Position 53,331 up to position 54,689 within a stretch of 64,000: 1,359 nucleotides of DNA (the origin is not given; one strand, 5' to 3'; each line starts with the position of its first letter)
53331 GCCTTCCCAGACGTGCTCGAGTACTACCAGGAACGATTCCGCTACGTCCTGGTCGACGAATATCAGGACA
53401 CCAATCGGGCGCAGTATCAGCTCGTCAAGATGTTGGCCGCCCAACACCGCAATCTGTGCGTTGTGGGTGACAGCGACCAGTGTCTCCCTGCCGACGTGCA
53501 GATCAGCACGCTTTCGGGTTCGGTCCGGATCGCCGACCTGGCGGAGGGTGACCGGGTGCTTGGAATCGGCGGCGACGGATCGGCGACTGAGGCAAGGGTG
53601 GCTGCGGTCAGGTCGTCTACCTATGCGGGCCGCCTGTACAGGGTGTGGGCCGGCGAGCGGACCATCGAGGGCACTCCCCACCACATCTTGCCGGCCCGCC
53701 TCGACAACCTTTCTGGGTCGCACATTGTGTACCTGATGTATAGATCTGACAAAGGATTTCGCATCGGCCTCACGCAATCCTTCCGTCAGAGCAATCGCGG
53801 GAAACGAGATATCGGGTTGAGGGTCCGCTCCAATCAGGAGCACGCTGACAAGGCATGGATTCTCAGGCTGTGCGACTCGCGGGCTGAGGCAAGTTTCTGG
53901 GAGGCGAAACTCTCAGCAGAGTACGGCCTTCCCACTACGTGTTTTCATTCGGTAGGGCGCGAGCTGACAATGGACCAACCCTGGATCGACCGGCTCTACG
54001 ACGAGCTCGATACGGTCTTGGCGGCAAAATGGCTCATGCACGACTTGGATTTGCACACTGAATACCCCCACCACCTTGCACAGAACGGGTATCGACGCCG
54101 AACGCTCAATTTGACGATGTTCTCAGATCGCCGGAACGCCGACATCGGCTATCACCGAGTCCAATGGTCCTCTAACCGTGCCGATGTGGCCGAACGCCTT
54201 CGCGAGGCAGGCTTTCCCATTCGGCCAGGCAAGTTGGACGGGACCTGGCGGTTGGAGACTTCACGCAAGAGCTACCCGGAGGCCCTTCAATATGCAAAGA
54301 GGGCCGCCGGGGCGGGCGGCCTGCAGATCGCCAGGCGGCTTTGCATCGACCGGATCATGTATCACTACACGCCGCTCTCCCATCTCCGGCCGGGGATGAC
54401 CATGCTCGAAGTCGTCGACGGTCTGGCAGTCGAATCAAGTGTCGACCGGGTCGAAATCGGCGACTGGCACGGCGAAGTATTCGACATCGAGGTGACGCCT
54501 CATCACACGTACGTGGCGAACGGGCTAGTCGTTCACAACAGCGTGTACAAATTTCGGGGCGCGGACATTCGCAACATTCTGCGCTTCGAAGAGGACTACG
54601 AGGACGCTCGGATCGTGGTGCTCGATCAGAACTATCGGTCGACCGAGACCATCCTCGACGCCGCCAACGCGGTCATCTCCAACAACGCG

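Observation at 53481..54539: Intein splitting motif III of the PcrA/UvrD helicase, with a GIY-YIG-like rather than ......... central domain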

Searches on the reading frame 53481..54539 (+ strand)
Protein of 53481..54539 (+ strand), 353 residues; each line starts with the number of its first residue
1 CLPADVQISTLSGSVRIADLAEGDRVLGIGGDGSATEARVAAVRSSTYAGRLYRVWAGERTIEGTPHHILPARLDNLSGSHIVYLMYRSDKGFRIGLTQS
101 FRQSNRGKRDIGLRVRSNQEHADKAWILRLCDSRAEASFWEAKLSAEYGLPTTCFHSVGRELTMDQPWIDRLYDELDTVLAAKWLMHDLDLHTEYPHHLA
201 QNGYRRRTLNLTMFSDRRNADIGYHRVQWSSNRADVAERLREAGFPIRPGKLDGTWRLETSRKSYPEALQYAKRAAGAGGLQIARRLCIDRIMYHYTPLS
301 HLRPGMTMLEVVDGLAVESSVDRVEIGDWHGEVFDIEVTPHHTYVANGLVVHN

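Call 3: search_protein_families(library=pfam, proteins=[window:53481-54539:+], max_evalue=1)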
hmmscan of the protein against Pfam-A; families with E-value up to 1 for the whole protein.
window:53481-54539:+ (353 aa): 2 families
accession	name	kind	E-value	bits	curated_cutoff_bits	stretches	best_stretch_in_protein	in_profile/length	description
PF14890.11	Intein_splicing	-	1.8e-06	28.3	35.8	1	107-353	95-155/155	Intein splicing domain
PF13403.11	Hint_2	-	0.092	13.6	28.4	1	1-27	2-28/147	Hint domain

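Call 4: search_protein_families(library=ncbifam, proteins=[window:53481-54539:+], max_evalue=1)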
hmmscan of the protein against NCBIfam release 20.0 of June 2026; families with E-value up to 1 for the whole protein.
window:53481-54539:+ (353 aa): 4 families
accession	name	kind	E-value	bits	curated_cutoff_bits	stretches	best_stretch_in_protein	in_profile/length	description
TIGR01443.1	intein_Cterm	domain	7.8e-05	22.8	15.6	1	332-353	1-23/24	intein C-terminal splicing region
NF011418.0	PRK14845.1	equivalog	0.01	13.6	756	1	320-353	442-474/1049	translation initiation factor IF-2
NF038136.1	rSAM_Rv_intein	exception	0.03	13.2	700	0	286-353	264-334/574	intein-containing Rv2578c family radical SAM protein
TIGR01445.1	intein_Nterm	domain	0.09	13.8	24.5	1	1-70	1-81/83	intein N-terminal splicing region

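Call 5: search_solved_structures(query=window:53481-54539:+, max_evalue=10, show_alignments=3)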
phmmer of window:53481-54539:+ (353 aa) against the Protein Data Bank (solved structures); distinct sequences matched with E-value up to 10: 5.
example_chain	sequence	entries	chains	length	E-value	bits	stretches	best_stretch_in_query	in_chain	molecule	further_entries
7cfv_A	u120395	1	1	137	0.0058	19.1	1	300-353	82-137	Spl DnaX mini-intein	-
4e2u_A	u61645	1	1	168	0.014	17.9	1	291-353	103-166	Pho radA intein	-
2in9_A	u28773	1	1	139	0.55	12.6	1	316-353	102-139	Endonuclease PI-MtuI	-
2in0_A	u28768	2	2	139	0.55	12.6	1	315-353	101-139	Endonuclease PI-MtuI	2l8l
6rpq_A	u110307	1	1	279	0.57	12.6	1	330-353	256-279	Ubiquitin-like protein SMT3,1108aa long hypothetical cell division control protein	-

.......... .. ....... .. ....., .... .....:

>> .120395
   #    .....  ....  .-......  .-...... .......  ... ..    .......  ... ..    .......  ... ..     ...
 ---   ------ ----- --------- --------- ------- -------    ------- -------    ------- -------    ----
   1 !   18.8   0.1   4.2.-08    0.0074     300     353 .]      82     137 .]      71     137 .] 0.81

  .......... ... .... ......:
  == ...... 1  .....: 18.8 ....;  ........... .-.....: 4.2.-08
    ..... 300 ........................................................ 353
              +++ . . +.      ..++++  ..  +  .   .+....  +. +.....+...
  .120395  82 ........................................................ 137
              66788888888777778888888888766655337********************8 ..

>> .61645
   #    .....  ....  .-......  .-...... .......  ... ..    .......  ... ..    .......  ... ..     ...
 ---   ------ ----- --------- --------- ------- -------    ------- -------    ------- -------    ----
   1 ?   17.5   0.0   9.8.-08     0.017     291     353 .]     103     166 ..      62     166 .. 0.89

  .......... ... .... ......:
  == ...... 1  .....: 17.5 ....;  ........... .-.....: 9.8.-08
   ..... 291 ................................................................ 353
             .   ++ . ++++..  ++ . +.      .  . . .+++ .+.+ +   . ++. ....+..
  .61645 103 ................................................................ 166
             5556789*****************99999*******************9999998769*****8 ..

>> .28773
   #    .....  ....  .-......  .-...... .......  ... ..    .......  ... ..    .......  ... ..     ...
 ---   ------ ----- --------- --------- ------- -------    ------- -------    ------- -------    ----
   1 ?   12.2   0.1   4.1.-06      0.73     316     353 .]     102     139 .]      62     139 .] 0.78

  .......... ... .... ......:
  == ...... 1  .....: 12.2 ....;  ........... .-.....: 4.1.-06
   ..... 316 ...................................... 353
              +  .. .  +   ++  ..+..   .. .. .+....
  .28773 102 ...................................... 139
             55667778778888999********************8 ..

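Call 6: find_homologous_proteins(query=window:53481-54539:+, max_evalue=0.001)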
Query window:53481-54539:+ (353 aa): 18 proteins with E <= 0.001 among 7465 candidates.
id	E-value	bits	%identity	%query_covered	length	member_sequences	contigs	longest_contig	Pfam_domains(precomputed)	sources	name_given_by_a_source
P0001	1.4e-98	349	55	86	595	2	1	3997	PF13604.13,PF13245.13,PF13403.12,PF00580.28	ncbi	ncbi:MAG TPA: UvrD-helicase domain-containing protein, partial [Acidimicrobiales bacterium]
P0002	8.7e-90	320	60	73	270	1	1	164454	-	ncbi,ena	-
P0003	4.3e-88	314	50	88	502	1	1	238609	PF13403.12,PF00580.28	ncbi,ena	-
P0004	8.8e-84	300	53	77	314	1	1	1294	-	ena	-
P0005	6.8e-83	297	53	75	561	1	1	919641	PF13604.13,PF13245.13,PF00580.28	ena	-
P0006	1.6e-81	292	55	69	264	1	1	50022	-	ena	-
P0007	5.3e-80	287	57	70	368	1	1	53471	PF13245.13,PF00580.28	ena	-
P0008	7.2e-80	287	50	85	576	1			PF13604.13,PF13245.13,PF00580.28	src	-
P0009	2.1e-77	279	50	76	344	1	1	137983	-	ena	-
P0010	4.0e-66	242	48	75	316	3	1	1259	PF00580.28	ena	-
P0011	5.2e-66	241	50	75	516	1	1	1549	PF13604.13,PF13245.13,PF13403.12,PF00580.28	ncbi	ncbi:MAG: UvrD-helicase domain-containing protein, partial [Acidimicrobiales bacterium]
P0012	9.6e-65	237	55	60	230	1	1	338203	-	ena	-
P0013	2.7e-57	213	43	85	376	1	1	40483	-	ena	-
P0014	3.4e-40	156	37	87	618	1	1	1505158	PF13361.13,PF14890.12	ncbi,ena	-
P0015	8.8e-27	112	37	65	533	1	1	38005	PF13361.13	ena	-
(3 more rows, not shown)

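Call 26: predict_structure(alignment_id=A1)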
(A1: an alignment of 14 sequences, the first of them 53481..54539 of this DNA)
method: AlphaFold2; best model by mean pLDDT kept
length: 353 residues; sequences in the alignment: 14
mean_pLDDT: 88.6   pTM: 0.86
mean pLDDT of the five models: 88.6, 88.0, 87.3, 81.9, 79.2
residues with pLDDT >= 90: 219; 70-90: 109; 50-70: 19; < 50: 6
segments of 3 or more residues with pLDDT < 50: 157-160
pLDDT, mean of each block of 10 residues (from residue 1): 97 95 92 86 96 95 96 84 92 91 78 86 92 92 90 58 82 80 82 90 83 68 81 94 96 92 87 96 89 92 94 92 96 93 91 89
secondary structure, 60 per line:
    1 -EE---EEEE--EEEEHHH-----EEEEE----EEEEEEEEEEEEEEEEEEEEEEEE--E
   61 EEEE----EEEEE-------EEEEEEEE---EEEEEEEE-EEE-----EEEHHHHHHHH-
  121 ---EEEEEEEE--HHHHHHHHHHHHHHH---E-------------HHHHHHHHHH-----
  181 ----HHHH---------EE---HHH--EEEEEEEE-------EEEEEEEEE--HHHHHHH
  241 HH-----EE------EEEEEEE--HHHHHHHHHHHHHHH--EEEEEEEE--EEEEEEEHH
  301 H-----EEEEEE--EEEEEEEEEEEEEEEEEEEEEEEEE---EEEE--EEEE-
elements in order: E7-10 E13-16 E25-29 E34-57 E60-64 E69-73 E81-88 E92-99 E101-103 E109-111 H112-119 E124-131 H134-148 H166-175 H185-188 E208-215 E223-231 H234-242 E256-262 H265-279 E282-289 E292-298 E307-312 E315-339 E343-346 E349-352

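Call 28: fold_search(model_id=the predicted structure, library=pdb)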
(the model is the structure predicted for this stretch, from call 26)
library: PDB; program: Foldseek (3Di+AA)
matches with E <= 10: 491; with E <= 0.001: 24
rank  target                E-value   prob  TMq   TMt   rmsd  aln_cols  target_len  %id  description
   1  7qsu                  4.8e-07  1.00  0.28  0.27  21.9       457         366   12  Crystal structure of homing endonuclease-associated TliVMA intein (C1A, d333-339) (released 2022-03-30)
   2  7qst                  2.0e-06  1.00  0.28  0.28  21.2       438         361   12  Crystal structure of homing endonuclease-associated PhoVMA intein (C1A) (released 2022-03-30)
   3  1dfa                  7.3e-06  1.00  0.29  0.25  25.4       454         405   13  CRYSTAL STRUCTURE OF PI-SCEI IN C2 SPACE GROUP (released 1999-12-08)
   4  1vde_B                1.7e-05  1.00  0.27  0.23  26.9       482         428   10  PI-SCEI, A HOMING ENDONUCLEASE WITH PROTEIN SPLICING ACTIVITY (released 1998-04-08)
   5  1vde_A                2.0e-05  1.00  0.28  0.24  26.4       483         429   10  PI-SCEI, A HOMING ENDONUCLEASE WITH PROTEIN SPLICING ACTIVITY (released 1998-04-08)
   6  7qss                  2.8e-05  1.00  0.28  0.23  22.0       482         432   12  Crystal structure of homing endonuclease-associated TliVMA intein (C1A) (released 2022-03-30)
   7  1ef0_A                4.8e-05  1.00  0.29  0.25  26.6       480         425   10  CRYSTAL STRUCTURE OF PI-SCEI MINIPRECURSOR (released 2000-06-07)
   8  6tyy                  5.7e-05  1.00  0.19  0.44  14.9       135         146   16  Hedgehog autoprocessing mutant D46H (released 2019-11-20)
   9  1jva_B                5.7e-05  0.99  0.28  0.23  26.9       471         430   10  CRYSTAL STRUCTURE OF THE VMA1-DERIVED ENDONUCLEASE BEARING THE N AND C EXTEIN PROPEPTIDES (released 2002-08-29)
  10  1lws_A                1.0e-04  0.99  0.27  0.23  27.3       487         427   11  Crystal structure of the intein homing endonuclease PI-SceI bound to its recognition sequence (released 2002-09-27)
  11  1dq3                  1.1e-04  0.99  0.28  0.22  24.2       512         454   11  CRYSTAL STRUCTURE OF AN ARCHAEAL INTEIN-ENCODED HOMING ENDONUCLEASE PI-PFUI (released 2000-07-05)
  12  1um2_A                1.1e-04  0.99  0.28  0.24  27.1       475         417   10  Crystal Structure of the Vma1-Derived Endonuclease with the Ligated Extein Segment (released 2004-09-22)
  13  1at0                  1.2e-04  1.00  0.20  0.47  15.0       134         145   16  17-kDA fragment of hedgehog C-terminal autoprocessing domain (released 1997-11-12)
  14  6y75_B                1.6e-04  1.00  0.32  0.72   9.1       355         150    8  BIL2 domain from T.thermophila BUBL1 locus (C1A-N143A) (released 2021-02-03)
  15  6y75_A                1.8e-04  1.00  0.32  0.72   7.9       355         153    8  BIL2 domain from T.thermophila BUBL1 locus (C1A-N143A) (released 2021-02-03)
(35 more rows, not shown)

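Call 48: search_protein_families(library=phrogs, proteins=[window:53481-54539:+], max_evalue=10)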
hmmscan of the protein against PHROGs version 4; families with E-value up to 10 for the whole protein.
window:53481-54539:+ (353 aa): 1 family
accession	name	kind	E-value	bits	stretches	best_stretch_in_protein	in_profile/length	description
phrog_28563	-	unknown function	0.075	14.3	1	310-353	27-70/98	-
